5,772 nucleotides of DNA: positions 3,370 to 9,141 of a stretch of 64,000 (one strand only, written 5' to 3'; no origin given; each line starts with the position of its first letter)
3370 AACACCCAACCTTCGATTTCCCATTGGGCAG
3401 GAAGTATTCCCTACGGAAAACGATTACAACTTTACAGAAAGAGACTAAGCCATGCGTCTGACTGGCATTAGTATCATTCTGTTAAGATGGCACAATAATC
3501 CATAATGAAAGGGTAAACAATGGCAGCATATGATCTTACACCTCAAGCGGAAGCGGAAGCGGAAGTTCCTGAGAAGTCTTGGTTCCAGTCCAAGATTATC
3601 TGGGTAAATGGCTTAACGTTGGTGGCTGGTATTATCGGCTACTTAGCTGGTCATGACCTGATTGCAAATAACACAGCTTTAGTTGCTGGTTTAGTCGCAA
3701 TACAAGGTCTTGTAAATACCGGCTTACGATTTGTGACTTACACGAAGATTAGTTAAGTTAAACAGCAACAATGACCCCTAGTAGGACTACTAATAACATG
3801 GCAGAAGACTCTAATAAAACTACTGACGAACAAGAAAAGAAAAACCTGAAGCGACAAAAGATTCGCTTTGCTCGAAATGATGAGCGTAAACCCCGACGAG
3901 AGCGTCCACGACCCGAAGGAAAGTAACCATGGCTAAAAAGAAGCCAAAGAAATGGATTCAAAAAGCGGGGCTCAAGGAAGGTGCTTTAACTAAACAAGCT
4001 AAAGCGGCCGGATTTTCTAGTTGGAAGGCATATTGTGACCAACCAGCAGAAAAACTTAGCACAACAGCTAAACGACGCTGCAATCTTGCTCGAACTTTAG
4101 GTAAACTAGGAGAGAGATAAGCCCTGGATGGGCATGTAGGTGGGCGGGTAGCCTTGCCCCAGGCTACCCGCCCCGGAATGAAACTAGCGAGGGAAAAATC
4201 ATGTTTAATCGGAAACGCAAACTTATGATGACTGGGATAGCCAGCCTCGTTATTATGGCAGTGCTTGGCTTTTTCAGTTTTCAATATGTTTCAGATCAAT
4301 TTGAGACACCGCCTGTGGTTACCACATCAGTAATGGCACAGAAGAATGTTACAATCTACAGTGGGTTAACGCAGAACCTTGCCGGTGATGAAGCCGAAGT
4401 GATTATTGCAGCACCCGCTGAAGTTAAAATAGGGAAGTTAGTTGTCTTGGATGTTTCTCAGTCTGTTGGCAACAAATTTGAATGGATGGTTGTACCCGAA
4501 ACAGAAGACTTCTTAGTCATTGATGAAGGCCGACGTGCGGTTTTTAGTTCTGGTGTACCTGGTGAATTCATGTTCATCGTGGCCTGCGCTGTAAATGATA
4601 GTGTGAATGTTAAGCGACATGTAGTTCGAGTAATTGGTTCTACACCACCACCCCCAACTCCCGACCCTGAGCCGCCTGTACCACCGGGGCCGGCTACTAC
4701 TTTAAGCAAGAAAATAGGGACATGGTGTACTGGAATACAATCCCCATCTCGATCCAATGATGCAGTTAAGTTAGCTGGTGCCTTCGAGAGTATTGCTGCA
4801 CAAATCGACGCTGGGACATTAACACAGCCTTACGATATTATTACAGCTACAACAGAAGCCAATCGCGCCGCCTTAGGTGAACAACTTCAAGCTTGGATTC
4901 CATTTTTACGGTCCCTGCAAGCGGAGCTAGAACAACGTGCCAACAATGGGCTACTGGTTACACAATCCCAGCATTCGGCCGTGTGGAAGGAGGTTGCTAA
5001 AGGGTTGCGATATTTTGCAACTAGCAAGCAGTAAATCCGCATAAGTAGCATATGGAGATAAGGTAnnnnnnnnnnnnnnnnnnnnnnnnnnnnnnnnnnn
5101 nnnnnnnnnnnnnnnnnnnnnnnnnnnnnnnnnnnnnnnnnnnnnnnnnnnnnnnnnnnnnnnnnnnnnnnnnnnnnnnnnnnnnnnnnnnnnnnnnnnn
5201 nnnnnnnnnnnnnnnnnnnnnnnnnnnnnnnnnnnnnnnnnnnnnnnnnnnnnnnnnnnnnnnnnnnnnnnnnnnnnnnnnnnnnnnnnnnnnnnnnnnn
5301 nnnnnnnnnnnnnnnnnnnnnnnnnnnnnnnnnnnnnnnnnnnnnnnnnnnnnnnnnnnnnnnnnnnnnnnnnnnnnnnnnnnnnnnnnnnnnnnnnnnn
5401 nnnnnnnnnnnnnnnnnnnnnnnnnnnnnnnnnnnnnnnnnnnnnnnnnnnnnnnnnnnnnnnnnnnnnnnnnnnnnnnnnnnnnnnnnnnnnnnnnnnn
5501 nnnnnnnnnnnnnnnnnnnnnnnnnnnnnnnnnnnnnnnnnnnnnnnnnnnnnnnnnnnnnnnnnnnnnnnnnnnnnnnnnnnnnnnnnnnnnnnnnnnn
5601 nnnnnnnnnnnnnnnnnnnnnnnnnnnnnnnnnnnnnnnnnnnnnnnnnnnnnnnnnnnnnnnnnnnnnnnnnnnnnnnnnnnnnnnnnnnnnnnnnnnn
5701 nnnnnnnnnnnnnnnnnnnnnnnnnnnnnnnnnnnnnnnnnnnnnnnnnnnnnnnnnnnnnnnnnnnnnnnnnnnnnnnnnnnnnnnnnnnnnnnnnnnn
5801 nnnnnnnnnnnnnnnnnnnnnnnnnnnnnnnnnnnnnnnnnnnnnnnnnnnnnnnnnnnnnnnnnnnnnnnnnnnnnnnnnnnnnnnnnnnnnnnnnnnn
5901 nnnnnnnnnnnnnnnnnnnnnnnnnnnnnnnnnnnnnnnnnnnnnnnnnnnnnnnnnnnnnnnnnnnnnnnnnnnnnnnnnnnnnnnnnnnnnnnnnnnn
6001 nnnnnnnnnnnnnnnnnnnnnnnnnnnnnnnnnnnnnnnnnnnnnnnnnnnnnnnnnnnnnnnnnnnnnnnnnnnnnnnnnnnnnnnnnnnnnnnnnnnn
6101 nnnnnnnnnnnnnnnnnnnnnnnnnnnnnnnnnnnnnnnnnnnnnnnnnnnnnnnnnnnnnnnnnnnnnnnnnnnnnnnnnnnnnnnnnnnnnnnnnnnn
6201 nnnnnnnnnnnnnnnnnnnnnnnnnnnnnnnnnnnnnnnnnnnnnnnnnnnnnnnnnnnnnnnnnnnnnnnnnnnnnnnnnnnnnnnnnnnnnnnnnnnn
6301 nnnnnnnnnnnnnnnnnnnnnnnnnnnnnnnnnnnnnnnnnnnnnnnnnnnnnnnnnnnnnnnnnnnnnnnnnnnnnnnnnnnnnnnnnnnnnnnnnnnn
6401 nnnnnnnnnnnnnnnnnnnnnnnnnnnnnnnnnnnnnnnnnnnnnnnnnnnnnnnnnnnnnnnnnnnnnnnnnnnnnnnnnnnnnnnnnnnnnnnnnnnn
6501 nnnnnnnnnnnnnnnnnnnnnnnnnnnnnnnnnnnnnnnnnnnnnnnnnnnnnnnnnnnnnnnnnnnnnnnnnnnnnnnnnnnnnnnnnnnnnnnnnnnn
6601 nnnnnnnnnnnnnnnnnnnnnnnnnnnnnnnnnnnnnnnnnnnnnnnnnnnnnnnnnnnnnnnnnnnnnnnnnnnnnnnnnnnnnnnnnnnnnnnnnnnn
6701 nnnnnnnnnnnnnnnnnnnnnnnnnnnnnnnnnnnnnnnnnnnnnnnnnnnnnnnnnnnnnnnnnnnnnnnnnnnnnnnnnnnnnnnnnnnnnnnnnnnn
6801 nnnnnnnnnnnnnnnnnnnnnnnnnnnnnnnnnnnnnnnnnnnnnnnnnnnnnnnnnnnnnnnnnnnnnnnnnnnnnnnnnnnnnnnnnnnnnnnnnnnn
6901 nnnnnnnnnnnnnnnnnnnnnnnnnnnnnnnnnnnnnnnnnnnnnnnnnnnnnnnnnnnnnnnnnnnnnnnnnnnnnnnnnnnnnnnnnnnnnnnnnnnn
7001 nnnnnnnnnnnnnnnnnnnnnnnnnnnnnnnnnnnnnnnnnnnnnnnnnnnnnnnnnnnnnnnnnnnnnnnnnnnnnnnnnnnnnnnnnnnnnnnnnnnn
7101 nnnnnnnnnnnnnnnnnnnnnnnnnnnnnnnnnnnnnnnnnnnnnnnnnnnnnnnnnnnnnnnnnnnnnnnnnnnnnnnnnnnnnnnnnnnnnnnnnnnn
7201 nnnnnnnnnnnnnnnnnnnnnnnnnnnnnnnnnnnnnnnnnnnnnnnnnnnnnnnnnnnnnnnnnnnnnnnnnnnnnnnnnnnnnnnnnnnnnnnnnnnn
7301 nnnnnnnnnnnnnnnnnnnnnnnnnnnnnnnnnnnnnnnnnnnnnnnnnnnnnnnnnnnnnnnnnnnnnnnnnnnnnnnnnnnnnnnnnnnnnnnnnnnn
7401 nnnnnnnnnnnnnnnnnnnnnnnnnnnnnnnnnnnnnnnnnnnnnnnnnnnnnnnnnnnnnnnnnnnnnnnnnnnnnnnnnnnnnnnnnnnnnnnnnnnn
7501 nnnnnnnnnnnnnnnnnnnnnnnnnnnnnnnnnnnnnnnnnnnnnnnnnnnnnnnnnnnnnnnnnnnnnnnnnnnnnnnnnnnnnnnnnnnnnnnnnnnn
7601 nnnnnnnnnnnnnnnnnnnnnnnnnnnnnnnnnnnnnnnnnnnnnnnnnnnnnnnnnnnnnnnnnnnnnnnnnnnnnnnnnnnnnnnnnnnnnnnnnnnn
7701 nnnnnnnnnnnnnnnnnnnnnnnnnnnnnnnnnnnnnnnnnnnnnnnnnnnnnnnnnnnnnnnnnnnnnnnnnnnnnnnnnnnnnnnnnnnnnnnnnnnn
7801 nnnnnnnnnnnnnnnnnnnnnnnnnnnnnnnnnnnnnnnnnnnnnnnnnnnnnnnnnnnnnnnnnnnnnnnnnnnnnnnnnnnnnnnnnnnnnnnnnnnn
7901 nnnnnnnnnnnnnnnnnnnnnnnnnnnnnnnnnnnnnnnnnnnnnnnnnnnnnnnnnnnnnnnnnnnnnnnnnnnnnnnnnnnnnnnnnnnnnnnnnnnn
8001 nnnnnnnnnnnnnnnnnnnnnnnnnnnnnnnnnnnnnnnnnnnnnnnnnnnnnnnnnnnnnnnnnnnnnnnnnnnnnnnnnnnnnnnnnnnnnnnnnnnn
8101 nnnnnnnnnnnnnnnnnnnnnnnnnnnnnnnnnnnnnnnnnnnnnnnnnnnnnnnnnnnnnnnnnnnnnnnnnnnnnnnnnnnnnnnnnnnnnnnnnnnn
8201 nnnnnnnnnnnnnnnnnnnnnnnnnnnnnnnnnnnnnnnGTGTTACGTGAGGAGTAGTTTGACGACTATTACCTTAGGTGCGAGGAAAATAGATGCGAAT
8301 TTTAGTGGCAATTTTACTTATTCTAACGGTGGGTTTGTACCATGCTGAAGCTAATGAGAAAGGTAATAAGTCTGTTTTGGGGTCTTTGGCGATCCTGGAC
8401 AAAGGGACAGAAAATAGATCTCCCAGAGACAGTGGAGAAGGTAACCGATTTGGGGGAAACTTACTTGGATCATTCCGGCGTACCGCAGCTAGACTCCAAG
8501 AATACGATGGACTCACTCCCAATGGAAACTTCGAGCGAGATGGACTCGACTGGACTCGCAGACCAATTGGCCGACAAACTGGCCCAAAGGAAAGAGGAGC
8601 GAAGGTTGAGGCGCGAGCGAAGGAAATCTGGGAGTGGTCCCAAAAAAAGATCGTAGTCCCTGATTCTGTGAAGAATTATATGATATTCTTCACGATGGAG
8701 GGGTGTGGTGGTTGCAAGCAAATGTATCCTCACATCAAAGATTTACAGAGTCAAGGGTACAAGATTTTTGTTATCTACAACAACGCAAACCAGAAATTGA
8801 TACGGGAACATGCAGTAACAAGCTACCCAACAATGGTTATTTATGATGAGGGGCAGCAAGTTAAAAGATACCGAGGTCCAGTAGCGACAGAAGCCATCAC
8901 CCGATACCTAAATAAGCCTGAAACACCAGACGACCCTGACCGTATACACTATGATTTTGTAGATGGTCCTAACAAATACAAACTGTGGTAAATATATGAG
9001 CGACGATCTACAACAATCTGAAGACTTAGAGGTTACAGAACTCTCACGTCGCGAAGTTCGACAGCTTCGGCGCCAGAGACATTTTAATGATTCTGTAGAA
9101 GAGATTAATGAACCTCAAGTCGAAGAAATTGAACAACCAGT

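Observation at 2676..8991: Cluster of secreted or membrane proteins in a phage early region: paralogous Cys-rich proteins, anchored protein, protease and thioredoxin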

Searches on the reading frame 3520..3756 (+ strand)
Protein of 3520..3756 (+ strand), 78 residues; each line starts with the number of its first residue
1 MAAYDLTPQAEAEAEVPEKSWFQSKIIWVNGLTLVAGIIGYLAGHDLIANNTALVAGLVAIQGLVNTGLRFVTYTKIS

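Call 5: search_protein_families(library=pfam, proteins=[window:3520-3756:+], max_evalue=0.1)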
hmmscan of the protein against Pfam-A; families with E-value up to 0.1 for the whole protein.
window:3520-3756:+ (78 aa): 0 families

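Call 6: search_protein_families(library=phrogs, proteins=[window:3520-3756:+], max_evalue=0.1)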
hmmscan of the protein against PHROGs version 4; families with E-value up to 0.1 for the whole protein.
window:3520-3756:+ (78 aa): 0 families

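Call 51: search_protein_families(library=ncbifam, proteins=[window:3520-3756:+], max_evalue=0.1)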
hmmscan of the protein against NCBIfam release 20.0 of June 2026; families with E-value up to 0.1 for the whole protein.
window:3520-3756:+ (78 aa): 2 families
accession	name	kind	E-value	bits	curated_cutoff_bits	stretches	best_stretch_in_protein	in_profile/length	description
NF003755.0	PRK05346.2-6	equivalog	0.026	13.4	563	1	4-44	151-191/310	Na(+)-translocating NADH-quinone reductase subunit C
NF040925.1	LD_carbox_ElsL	exception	0.083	12.7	270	1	11-33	78-100/164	cell wall-recycling L,D-carboxypeptidase ElsL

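Call 60: search_protein_families(library=padloc, proteins=[window:3520-3756:+], max_evalue=0.01)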
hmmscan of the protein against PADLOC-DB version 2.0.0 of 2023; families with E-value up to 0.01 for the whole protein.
window:3520-3756:+ (78 aa): 0 families

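Call 72: search_dna_similar(query=window:3520-3756:+, collection=phages, mode=protein, max_evalue=1, max_rows=20)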
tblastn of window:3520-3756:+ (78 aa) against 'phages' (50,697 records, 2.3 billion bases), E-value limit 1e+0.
No match.

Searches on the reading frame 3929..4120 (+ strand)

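Call 5: search_protein_families(library=pfam, proteins=[window:3929-4120:+], max_evalue=0.1)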
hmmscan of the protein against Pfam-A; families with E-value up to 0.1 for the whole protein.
window:3929-4120:+ (63 aa): 0 families

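Call 6: search_protein_families(library=phrogs, proteins=[window:3929-4120:+], max_evalue=0.1)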
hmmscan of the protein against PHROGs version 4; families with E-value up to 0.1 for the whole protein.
window:3929-4120:+ (63 aa): 1 family
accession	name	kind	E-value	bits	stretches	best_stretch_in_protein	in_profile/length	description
phrog_20603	-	unknown function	0.0013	19.8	1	8-32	2-26/59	-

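Call 60: search_protein_families(library=padloc, proteins=[window:3929-4120:+], max_evalue=0.01)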
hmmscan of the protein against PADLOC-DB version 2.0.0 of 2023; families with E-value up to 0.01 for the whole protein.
window:3929-4120:+ (63 aa): 0 families

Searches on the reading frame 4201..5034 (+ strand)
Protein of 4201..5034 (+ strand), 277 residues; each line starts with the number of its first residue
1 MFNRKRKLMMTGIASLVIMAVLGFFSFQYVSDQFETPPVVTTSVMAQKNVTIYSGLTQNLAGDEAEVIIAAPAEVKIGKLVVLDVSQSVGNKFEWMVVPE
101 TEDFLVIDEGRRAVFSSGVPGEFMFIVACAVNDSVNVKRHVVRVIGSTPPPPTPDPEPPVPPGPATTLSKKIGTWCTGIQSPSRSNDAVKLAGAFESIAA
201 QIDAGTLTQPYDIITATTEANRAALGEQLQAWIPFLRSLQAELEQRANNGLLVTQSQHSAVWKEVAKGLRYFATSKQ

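Call 5: search_protein_families(library=pfam, proteins=[window:4201-5034:+], max_evalue=0.1)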
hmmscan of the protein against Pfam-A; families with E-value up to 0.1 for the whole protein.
window:4201-5034:+ (277 aa): 1 family
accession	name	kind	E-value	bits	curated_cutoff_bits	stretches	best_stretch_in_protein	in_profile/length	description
PF12704.14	MacB_PCD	-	0.026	15.3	27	0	10-151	9-157/207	MacB-like periplasmic core domain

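Call 6: search_protein_families(library=phrogs, proteins=[window:4201-5034:+], max_evalue=0.1)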
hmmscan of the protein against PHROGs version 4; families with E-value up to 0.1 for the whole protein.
window:4201-5034:+ (277 aa): 0 families

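Call 33: find_homologous_proteins(query=window:4201-5034:+, max_evalue=0.001)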
Query window:4201-5034:+ (277 aa): 29 proteins with E <= 0.001 among 2062 candidates.
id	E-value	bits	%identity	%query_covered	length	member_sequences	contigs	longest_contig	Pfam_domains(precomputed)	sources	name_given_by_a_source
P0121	5.8e-150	516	85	100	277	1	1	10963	-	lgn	-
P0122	4.0e-144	497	81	100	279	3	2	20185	-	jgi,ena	-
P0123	6.9e-115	401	68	100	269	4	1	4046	-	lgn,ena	-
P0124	9.6e-103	361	100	59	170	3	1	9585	-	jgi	-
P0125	2.2e-102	360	62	99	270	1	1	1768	-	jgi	jgi:hypothetical protein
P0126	5.4e-98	346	58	98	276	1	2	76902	-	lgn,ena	-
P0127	2.7e-97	343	59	98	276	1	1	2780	-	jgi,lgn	jgi:hypothetical protein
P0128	4.3e-97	343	59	99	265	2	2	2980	-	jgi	jgi:hypothetical protein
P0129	1.0e-96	342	58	98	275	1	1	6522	-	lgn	-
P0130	1.2e-95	338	59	98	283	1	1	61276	-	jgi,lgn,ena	-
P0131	2.5e-87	311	69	71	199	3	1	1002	-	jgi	jgi:hypothetical protein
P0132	3.1e-50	189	43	94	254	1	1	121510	-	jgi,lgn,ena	-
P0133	7.9e-47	178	44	76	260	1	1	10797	-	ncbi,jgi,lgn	-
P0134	7.2e-46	175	40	85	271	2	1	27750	-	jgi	jgi:hypothetical protein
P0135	1.4e-45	174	42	81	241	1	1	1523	-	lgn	-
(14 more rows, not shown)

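Call 43: predict_structure(alignment_id=A2)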
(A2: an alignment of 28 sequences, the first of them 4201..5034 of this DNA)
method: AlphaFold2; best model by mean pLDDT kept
length: 277 residues; sequences in the alignment: 28
mean_pLDDT: 81.5   pTM: 0.49
mean pLDDT of the five models: 81.5, 80.9, 80.4, 79.3, 78.4
residues with pLDDT >= 90: 178; 70-90: 20; 50-70: 41; < 50: 38
segments of 3 or more residues with pLDDT < 50: 1-3, 26-50, 57-61
pLDDT, mean of each block of 10 residues (from residue 1): 52 54 45 42 40 48 82 95 96 97 96 96 96 94 83 63 74 95 96 98 93 93 96 96 90 92 96 87
secondary structure, 60 per line:
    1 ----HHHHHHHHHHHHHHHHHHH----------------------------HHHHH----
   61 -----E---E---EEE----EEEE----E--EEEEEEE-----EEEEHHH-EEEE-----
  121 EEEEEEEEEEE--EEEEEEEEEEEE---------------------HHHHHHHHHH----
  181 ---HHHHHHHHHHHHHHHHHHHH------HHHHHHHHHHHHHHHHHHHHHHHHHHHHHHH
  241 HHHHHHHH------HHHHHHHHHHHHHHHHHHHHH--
elements in order: H5-23 H52-56 E74-76 E81-84 E92-98 E104-107 E112-115 E121-131 E134-145 H167-176 H184-203 H210-248 H255-275

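Call 51: search_protein_families(library=ncbifam, proteins=[window:4201-5034:+], max_evalue=0.1)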
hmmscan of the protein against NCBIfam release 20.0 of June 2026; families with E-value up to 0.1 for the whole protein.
window:4201-5034:+ (277 aa): 1 family
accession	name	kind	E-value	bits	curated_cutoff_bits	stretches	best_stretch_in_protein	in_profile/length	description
NF010182.0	PRK13661.1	equivalog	0.052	13.4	99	0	72-131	102-161/183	ECF-type riboflavin transporter substrate-binding protein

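Call 60: search_protein_families(library=padloc, proteins=[window:4201-5034:+], max_evalue=0.01)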
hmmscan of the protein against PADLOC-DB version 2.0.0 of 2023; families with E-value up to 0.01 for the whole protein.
window:4201-5034:+ (277 aa): 0 families

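Call 73: search_dna_similar(query=window:4201-5034:+, collection=phages, mode=protein, max_evalue=1, max_rows=15)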
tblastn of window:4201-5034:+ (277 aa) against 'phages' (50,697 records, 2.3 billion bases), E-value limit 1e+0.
No match.

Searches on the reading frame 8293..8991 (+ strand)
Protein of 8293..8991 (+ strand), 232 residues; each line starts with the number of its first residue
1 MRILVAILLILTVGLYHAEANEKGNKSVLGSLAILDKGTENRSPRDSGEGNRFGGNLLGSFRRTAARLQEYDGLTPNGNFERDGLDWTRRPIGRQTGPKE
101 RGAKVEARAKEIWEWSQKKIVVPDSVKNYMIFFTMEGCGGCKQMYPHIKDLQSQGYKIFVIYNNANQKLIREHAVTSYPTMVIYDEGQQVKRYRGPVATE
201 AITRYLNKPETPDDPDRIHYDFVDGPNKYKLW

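Call 5: search_protein_families(library=pfam, proteins=[window:8293-8991:+], max_evalue=0.1)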
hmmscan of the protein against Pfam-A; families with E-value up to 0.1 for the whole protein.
window:8293-8991:+ (232 aa): 6 families
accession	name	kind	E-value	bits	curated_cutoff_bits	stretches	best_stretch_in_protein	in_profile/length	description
PF00085.26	Thioredoxin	-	1.1e-11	45.1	23.5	1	123-207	15-102/103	Thioredoxin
PF13098.12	Thioredoxin_2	-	1.6e-07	32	27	1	127-206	6-104/104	Thioredoxin-like domain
PF00578.27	AhpC-TSA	-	0.0063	16.9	26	1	128-195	27-99/124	AhpC/TSA family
PF20029.6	DUF6436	-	0.016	15.3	27.3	1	124-199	18-95/133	Domain of unknown function (DUF6436)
PF01439.23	Metallothio_2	-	0.05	15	23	1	136-173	18-54/81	Metallothionein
PF05768.20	Glrx-like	-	0.081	13.7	26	0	131-184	3-56/77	Glutaredoxin-like domain (DUF836)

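Call 6: search_protein_families(library=phrogs, proteins=[window:8293-8991:+], max_evalue=0.1)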
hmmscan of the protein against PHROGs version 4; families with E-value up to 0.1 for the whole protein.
window:8293-8991:+ (232 aa): 1 family
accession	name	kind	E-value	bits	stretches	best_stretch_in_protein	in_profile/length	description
phrog_22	-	DNA, RNA and nucleotide metabolism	2.2e-07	32.1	1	125-206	68-144/162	thioredoxin domain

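Call 51: search_protein_families(library=ncbifam, proteins=[window:8293-8991:+], max_evalue=0.1)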
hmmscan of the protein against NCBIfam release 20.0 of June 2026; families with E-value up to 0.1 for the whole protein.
window:8293-8991:+ (232 aa): 9 families
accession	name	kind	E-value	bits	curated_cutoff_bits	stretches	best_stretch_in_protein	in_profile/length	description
TIGR01130.1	ER_PDI_fam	subfamily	1.3e-09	38.2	344.25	1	138-212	30-110/476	protein disulfide-isomerase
TIGR01126.1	pdi_dom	equivalog_domain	3.7e-09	36.8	107.2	1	121-208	9-103/105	protein disulfide-isomerase domain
TIGR01068.1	thioredoxin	equivalog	4.5e-09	36.4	96.8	1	123-208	11-99/101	thioredoxin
NF047697.1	ThioredTrxAClost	equivalog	6.3e-07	29.5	140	1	127-202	18-97/105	thioredoxin TrxA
NF008229.0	PRK10996.1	equivalog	0.00012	21.8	125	1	129-208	55-137/141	thioredoxin TrxC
NF041202.1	StoA_CxxC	exception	0.018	14.9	210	0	117-151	43-77/163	endospore biogenesis thiol-disulfide oxidoreductase StoA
TIGR02187.2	PDO_seleno_TRX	equivalog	0.038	13.3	185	1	130-194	22-90/209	protein disulfide oxidoreductase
NF004862.0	PRK06222.1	subfamily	0.055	13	220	1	125-210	94-179/281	sulfide/dihydroorotate dehydrogenase-like FAD/NAD-binding protein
NF008626.0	PRK11614.1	equivalog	0.092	12.2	441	0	142-171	174-205/237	high-affinity branched-chain amino acid ABC transporter ATP-binding protein LivF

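Call 60: search_protein_families(library=padloc, proteins=[window:8293-8991:+], max_evalue=0.01)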
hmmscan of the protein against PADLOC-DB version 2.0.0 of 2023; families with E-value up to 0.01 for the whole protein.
window:8293-8991:+ (232 aa): 0 families

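Call 78: search_solved_structures(query=window:8293-8991:+, max_evalue=0.001)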
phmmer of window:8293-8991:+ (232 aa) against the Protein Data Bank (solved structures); distinct sequences matched with E-value up to 0.001: 34.
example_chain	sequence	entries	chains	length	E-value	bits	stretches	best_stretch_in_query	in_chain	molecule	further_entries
8eky_M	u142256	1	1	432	2.2e-13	53.5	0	127-206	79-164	Thioredoxin domain-containing protein 5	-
9sqm_E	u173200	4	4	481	1.6e-07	34.3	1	130-213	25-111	Protein disulfide-isomerase A3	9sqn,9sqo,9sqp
2b5e_A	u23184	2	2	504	1.9e-07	34.1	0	133-212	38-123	Protein disulfide-isomerase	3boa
8zpw_B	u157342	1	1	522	2.1e-07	33.9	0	133-212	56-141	Protein disulfide-isomerase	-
6eny_D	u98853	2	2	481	2.1e-07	33.9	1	130-213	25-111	Protein disulfide-isomerase A3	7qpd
9tpa_B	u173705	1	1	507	5.5e-07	32.6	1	132-213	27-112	Protein disulfide-isomerase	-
29te_B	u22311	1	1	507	5.5e-07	32.6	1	132-213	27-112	Protein disulfide-isomerase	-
3f8u_A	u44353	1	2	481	3.6e-06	29.9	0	130-213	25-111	Protein disulfide-isomerase A3ERp57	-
7qng_B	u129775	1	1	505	3.9e-06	29.8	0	130-213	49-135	Protein disulfide-isomerase A3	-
6ap5_A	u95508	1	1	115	4e-06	29.8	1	121-205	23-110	Thioredoxin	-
5vo7_A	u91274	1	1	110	4.5e-06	29.6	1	125-207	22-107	Thioredoxin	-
4pob_A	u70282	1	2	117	5.4e-06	29.3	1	124-206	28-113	Thioredoxin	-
4wxt_A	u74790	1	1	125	7.7e-06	28.8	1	125-207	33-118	Thioredoxin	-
2alb_A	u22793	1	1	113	1.3e-05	28.1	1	129-212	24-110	Protein disulfide-isomerase A3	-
2l4q_A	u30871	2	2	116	1.9e-05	27.5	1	125-207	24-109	Thioredoxin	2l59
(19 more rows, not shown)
